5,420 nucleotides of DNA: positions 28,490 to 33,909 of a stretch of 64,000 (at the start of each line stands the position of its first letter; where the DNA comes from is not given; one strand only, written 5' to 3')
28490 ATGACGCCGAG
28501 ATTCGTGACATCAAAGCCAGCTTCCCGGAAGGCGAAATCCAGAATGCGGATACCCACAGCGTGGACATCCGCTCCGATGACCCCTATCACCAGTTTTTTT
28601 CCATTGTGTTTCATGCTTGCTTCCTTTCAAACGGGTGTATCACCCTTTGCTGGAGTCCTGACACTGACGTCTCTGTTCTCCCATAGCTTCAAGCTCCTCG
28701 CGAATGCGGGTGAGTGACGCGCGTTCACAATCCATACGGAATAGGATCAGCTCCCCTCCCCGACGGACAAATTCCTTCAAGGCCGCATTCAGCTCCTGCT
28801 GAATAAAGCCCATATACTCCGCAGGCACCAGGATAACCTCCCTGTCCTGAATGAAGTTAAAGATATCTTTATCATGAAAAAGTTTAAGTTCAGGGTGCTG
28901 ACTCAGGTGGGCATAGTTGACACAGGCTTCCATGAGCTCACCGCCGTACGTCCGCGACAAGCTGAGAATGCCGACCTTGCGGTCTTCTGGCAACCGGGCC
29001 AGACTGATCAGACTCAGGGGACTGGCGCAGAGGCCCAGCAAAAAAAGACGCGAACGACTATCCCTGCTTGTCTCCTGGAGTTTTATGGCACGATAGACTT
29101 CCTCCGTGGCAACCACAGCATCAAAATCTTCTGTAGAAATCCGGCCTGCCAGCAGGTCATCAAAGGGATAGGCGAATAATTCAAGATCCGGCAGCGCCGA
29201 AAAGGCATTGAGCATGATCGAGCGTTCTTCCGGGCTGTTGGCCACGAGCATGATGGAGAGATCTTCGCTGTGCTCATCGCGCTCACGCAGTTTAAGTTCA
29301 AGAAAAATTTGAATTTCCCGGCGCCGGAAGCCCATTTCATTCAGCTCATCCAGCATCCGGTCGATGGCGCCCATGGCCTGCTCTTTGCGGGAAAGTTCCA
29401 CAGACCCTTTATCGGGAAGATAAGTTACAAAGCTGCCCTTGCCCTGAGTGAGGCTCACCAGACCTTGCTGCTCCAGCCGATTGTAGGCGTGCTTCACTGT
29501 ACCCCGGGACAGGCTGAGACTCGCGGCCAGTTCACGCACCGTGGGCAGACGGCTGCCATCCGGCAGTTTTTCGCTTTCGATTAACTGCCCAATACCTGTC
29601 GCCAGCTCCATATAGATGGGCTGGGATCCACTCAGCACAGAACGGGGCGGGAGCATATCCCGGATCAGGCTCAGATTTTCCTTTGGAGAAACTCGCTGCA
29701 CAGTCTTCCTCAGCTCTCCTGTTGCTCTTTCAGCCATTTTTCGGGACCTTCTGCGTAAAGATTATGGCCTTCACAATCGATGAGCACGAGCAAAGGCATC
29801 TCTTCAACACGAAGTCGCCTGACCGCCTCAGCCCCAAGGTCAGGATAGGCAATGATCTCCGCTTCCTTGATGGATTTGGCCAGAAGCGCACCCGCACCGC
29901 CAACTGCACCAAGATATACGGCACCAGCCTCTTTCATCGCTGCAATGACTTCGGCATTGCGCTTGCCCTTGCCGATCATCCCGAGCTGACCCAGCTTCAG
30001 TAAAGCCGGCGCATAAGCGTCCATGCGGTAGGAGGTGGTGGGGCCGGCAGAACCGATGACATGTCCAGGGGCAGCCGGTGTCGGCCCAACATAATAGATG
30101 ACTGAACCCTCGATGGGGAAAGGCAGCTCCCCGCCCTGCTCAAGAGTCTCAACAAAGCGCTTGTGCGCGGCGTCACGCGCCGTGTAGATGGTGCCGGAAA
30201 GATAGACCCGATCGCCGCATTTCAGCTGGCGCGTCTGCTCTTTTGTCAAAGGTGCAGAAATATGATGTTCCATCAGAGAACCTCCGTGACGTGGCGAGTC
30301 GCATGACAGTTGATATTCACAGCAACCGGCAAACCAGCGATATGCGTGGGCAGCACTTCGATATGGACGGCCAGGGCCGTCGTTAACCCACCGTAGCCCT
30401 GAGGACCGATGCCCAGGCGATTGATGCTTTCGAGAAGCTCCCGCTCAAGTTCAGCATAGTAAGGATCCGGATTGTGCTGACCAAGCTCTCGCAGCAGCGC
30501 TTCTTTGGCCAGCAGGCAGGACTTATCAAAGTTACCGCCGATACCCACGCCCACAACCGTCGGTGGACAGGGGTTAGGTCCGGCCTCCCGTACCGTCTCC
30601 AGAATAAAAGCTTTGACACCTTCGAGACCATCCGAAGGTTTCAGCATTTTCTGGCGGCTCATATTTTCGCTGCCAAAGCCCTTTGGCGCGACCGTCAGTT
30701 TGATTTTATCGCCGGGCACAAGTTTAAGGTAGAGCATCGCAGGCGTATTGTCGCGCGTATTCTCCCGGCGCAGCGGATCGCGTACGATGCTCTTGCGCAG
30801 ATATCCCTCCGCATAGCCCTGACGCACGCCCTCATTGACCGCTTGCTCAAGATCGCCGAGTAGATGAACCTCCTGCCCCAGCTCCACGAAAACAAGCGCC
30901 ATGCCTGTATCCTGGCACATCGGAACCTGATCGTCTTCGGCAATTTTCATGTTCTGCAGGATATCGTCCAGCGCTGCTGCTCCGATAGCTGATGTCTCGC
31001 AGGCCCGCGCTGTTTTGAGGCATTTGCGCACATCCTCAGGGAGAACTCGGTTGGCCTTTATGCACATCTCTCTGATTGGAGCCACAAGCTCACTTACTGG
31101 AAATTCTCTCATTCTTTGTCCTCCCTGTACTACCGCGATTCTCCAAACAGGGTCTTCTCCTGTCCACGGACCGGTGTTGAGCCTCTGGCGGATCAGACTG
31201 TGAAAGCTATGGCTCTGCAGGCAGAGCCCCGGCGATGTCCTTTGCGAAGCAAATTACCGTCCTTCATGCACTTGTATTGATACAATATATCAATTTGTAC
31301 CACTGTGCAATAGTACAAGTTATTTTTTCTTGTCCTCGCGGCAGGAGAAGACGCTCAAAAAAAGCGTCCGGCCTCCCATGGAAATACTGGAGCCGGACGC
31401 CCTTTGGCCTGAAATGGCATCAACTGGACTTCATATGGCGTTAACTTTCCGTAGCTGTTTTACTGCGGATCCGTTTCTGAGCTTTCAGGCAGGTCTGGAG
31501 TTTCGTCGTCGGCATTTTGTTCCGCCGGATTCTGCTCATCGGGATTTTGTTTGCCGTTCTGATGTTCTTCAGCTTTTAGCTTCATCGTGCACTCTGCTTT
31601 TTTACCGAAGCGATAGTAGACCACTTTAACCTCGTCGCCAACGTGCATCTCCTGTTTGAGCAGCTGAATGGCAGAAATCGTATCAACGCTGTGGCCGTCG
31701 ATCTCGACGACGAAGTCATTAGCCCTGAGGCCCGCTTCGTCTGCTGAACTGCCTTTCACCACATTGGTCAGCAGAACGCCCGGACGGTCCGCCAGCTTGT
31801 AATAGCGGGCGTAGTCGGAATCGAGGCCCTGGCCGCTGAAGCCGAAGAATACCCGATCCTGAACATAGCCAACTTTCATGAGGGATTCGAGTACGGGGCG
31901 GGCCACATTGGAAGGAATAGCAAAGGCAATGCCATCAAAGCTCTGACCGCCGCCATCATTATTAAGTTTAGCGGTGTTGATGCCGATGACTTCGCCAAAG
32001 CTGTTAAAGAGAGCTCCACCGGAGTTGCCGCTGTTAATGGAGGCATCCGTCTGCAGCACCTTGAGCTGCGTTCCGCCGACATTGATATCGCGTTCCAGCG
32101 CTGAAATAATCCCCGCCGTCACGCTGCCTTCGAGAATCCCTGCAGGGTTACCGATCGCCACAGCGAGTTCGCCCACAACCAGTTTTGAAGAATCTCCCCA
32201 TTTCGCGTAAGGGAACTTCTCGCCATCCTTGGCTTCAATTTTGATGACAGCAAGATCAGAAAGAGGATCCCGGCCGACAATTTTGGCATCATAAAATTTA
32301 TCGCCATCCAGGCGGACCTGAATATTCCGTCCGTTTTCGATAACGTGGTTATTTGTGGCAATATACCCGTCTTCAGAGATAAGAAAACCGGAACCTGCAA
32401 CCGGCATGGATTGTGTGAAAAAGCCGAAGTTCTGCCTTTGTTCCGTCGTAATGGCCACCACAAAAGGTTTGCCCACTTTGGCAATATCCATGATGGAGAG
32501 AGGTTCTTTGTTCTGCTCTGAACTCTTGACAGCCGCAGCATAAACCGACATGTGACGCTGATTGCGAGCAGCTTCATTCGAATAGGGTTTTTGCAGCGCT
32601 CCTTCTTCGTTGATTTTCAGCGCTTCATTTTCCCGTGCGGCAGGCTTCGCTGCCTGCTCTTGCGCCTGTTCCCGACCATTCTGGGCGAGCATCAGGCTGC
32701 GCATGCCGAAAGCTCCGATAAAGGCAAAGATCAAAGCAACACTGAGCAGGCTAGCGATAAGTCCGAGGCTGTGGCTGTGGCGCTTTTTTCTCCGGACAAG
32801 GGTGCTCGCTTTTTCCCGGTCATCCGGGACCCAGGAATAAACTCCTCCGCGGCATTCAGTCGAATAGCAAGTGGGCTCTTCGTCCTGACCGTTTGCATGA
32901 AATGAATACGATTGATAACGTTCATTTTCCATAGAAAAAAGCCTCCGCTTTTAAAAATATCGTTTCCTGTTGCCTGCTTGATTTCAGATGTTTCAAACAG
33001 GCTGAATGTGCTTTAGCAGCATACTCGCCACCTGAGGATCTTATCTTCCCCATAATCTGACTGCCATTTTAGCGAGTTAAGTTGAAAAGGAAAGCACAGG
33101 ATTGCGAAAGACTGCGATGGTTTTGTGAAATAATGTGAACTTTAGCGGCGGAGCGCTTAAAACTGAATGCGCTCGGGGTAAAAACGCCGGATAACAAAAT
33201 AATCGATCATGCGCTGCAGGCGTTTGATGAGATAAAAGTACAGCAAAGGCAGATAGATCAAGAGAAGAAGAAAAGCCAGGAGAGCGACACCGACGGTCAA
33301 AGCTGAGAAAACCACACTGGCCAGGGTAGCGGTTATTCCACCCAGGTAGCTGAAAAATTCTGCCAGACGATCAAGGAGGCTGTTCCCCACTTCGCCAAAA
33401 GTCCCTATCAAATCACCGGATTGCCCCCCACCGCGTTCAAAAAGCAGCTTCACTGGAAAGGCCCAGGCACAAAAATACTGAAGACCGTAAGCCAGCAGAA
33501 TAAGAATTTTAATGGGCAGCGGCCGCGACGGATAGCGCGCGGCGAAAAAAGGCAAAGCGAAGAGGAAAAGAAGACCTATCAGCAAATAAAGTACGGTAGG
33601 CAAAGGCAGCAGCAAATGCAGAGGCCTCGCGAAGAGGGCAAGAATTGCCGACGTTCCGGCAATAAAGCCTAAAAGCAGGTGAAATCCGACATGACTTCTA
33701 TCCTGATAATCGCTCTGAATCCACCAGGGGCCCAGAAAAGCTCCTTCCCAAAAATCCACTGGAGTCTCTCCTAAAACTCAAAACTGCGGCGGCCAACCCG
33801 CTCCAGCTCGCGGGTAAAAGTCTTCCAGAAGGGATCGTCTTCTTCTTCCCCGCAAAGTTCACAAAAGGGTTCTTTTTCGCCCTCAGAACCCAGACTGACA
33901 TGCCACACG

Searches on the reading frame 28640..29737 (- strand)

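Call 5: search_protein_families(library=pfam, proteins=[window:28640-29737:-], max_evalue=0.01)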
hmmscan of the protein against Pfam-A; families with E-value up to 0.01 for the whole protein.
window:28640-29737:- (365 aa): 11 families
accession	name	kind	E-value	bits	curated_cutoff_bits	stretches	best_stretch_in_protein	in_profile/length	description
PF00392.27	GntR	-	2.1e-14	53.4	27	1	44-104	4-64/64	Bacterial regulatory proteins, gntR family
PF14502.12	HTH_41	-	2.4e-08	33.7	25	1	61-102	3-43/48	Helix-turn-helix domain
PF01047.28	MarR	-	1.5e-05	25.2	24.6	1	66-95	19-48/59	MarR family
PF13412.12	HTH_24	-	4.1e-05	23.5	21.9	1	66-94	19-47/48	Winged helix-turn-helix DNA-binding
PF13545.12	HTH_Crp_2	-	9.8e-05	22.7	27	1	66-100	24-57/70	Crp-like helix-turn-helix domain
PF12802.13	MarR_2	-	0.00018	22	27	1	65-96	21-52/61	MarR family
PF13730.12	HTH_36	-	0.00023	21.3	25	1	64-94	25-55/55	Helix-turn-helix domain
PF24932.1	UBA_NBR1_C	-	0.00075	19.8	27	0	127-140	3-16/40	Next to BRCA1 gene 1 protein-like, C-terminal UBA domain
PF01022.26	HTH_5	-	0.0027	18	22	1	66-95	17-46/47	Bacterial regulatory protein, arsR family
PF01978.25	TrmB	-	0.0068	16.7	25.6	0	66-100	24-58/68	Sugar-specific transcriptional regulator TrmB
PF09339.16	HTH_IclR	-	0.0088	16.2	22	0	64-94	19-48/52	IclR helix-turn-helix domain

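Call 6: search_protein_families(library=ncbifam, proteins=[window:28640-29737:-], max_evalue=0.01)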
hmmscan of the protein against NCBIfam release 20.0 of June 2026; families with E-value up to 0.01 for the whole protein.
window:28640-29737:- (365 aa): 30 families (the best 25 are shown)
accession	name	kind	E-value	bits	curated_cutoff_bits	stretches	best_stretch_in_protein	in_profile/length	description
NF052286.1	ecto_TF_EhuR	exception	2.3e-17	62.7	480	1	38-126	9-97/458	MocR-like ectoine utilization transcription factor EhuR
NF052290.2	MocR_like_YczR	exception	1.2e-16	60.5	487.4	1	38-114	17-93/458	MocR-like transcription factor YczR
NF052282.1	PLP_TF_PdxR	equivalog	2.4e-16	59.9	320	1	40-114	1-75/448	MocR-like pyridoxine biosynthesis transcription factor PdxR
NF052281.1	rhizopine_MocR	equivalog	4.9e-12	45.2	650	1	38-125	16-104/479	rhizopine catabolism transcriptional regulator MocR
NF047563.1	modulin_PmtR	equivalog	2.3e-11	43.8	200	1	37-105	9-77/125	PSM export ABC transporter transcriptional regulator PmtR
NF052441.1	TransRegRv0792c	equivalog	6.1e-11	42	400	1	34-105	10-81/260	Rv0792c family HTH-type transcriptional regulator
NF053730.1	TransRegRv1152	equivalog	6.7e-11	42.2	170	1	37-106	13-82/120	Rv1152 family transcriptional regulator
TIGR02018.2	his_ut_repres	equivalog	2.5e-10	40.1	220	1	47-108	6-67/226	histidine utilization transcriptional repressor HutC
TIGR02404.1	trehalos_R_Bsub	equivalog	3.9e-10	39.8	211.95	1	43-104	3-64/233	trehalose operon repressor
NF012025.0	PRK15481.1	equivalog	4.5e-10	38.8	573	1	48-118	14-84/432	MocR-like B6 salvage transcription factor PtsJ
NF007741.0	PRK10421.1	equivalog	1.5e-09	37.7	311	1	44-110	11-77/262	transcriptional regulator LldR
TIGR02325.1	C_P_lyase_phnF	equivalog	1.3e-07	31.4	156.8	1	41-105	9-73/238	phosphonate metabolism transcriptional regulator PhnF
NF041241.1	YhfZ_full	equivalog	3.9e-07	29.6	260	1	60-116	23-81/304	GntR family transcriptional regulator YhfZ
NF007001.0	PRK09464.1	equivalog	4.5e-07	29.7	330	1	50-105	20-75/254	pyruvate dehydrogenase complex transcriptional repressor PdhR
NF003011.0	PRK03837.1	subfamily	5.5e-07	29.4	260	1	49-121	22-95/241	transcriptional regulator NanR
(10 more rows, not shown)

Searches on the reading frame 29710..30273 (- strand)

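Call 5: search_protein_families(library=pfam, proteins=[window:29710-30273:-], max_evalue=0.01)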
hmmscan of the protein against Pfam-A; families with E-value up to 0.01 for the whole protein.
window:29710-30273:- (187 aa): 1 family
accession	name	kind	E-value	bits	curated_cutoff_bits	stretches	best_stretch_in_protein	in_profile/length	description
PF05683.17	Fumerase_C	-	1.7e-58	197.8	22.2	1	6-175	32-204/205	Fumarase C-terminus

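Call 6: search_protein_families(library=ncbifam, proteins=[window:29710-30273:-], max_evalue=0.01)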
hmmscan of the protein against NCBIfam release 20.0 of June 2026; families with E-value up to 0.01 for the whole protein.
window:29710-30273:- (187 aa): 9 families
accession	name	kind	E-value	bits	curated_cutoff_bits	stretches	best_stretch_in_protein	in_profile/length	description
NF005310.0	PRK06842.1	equivalog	5.5e-83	277.3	238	1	1-182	1-182/185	Fe-S-containing hydro-lyase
TIGR00723.1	ttdB_fumA_fumB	subfamily_domain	4.6e-52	176.4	145.15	1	13-175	2-169/169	FumA C-terminus/TtdB family hydratase beta subunit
NF004708.0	PRK06043.1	equivalog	1.9e-46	158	269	1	1-179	1-182/192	fumarate hydratase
NF006253.0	PRK08395.1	equivalog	4.4e-45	153.4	244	1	4-174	4-164/166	fumarate hydratase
NF011920.0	PRK15391.1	subfamily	2.1e-35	122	1094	1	14-174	374-536/548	class I fumarate hydratase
NF011919.0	PRK15390.1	equivalog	9.6e-35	119.8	1105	1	13-173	373-535/548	class I fumarate hydratase FumA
NF011921.0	PRK15392.1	equivalog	5.1e-33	114.4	1060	1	14-174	373-535/550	class I fumarate hydratase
NF006082.0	PRK08228.1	equivalog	1.7e-26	93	264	1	2-183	3-189/205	L(+)-tartrate dehydratase subunit beta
TIGR01962.1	NuoD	equivalog_domain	0.0051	15.7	459.35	1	66-119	327-380/386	NADH dehydrogenase (quinone) subunit D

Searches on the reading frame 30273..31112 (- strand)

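Call 5: search_protein_families(library=pfam, proteins=[window:30273-31112:-], max_evalue=0.01)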
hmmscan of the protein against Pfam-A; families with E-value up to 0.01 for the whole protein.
window:30273-31112:- (279 aa): 1 family
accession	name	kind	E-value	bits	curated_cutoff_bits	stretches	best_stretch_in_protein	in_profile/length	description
PF05681.19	Fumerase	-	4.4e-119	397.2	25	1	13-276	4-268/270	Fumarate hydratase (Fumerase)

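Call 6: search_protein_families(library=ncbifam, proteins=[window:30273-31112:-], max_evalue=0.01)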
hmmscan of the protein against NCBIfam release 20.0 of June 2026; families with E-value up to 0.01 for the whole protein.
window:30273-31112:- (279 aa): 6 families
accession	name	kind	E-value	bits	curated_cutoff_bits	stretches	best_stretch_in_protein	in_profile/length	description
NF004885.0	PRK06246.1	equivalog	9.9e-125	415.4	276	1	1-278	1-278/279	fumarate hydratase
TIGR00722.1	ttdA_fumA_fumB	subfamily_domain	1.8e-99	332.4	100.65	1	13-278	5-272/273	hydrolyase, tartrate alpha subunit/fumarate domain protein, Fe-S type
NF006084.0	PRK08230.1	equivalog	3.8e-55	187.1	365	1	16-275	21-283/303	L(+)-tartrate dehydratase subunit alpha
NF011920.0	PRK15391.1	subfamily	3.7e-24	84.9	1094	1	50-275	89-324/548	class I fumarate hydratase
NF011919.0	PRK15390.1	equivalog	2e-22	79.2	1105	1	33-275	75-324/548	class I fumarate hydratase FumA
NF011921.0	PRK15392.1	equivalog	2.1e-19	69.5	1060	1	50-275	88-323/550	class I fumarate hydratase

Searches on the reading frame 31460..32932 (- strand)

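Call 11: search_protein_families(library=pfam, proteins=[window:31460-32932:-], max_evalue=0.001)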
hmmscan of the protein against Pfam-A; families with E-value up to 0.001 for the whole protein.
window:31460-32932:- (490 aa): 5 families
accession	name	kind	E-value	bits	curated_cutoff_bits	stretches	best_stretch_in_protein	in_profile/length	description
PF13365.12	Trypsin_2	-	4.7e-35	121.9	27.6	1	180-318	1-144/144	Trypsin-like peptidase domain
PF00089.32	Trypsin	-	1.3e-16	61.5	20.6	1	179-342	26-214/220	Trypsin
PF13180.12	PDZ_2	-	6.9e-10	39.5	27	1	383-452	11-80/80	PDZ domain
PF17820.7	PDZ_6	-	1.6e-09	37.8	27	1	389-426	3-41/54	PDZ domain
PF00595.29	PDZ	-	1.6e-07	32.1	23.2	1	362-437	11-78/81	PDZ domain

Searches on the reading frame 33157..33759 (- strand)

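Call 11: search_protein_families(library=pfam, proteins=[window:33157-33759:-], max_evalue=0.001)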
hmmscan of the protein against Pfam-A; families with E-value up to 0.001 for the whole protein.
window:33157-33759:- (200 aa): 0 families

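Call 79: search_protein_families(library=pfam, proteins=[window:33157-33759:-], max_evalue=0.01)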
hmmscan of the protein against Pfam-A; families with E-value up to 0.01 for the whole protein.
window:33157-33759:- (200 aa): 1 family
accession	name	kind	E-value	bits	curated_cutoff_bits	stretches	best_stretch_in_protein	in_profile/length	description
PF13515.12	FUSC_2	-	0.0066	17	25.6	1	15-109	26-112/126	Fusaric acid resistance protein-like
